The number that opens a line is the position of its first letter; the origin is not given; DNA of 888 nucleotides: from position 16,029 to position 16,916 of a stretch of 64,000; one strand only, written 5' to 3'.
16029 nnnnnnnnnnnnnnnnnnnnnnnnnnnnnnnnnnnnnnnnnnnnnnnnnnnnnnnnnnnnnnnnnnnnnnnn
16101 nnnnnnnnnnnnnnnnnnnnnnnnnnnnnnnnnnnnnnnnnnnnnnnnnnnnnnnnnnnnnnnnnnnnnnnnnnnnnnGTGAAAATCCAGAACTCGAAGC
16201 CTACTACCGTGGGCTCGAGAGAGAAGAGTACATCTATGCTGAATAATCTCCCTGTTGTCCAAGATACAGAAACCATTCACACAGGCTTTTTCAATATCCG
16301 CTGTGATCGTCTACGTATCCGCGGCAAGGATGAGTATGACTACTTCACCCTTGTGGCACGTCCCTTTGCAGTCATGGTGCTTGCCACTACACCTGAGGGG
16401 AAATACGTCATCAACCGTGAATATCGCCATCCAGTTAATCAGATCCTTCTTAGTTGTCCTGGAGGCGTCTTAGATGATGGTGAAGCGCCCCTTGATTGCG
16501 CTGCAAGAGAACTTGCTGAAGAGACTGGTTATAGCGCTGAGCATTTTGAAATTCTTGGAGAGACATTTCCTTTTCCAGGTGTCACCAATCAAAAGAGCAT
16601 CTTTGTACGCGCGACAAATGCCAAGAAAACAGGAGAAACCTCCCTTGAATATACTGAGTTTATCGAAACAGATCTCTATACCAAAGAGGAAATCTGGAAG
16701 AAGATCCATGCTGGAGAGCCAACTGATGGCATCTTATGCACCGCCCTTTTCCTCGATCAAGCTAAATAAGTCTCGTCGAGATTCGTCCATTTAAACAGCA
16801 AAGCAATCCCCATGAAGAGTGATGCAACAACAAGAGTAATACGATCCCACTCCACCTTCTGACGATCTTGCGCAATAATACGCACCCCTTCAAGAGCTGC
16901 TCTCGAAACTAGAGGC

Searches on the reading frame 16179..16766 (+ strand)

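Call 3: search_protein_families(library=pfam, proteins=[window:16179-16766:+], max_evalue=0.01)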
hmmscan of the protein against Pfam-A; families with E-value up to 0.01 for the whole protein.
window:16179-16766:+ (196 aa): 1 family
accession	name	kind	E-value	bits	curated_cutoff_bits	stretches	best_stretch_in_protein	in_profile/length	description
PF00293.34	NUDIX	-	3.9e-15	56.5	21.1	1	62-172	3-118/134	NUDIX domain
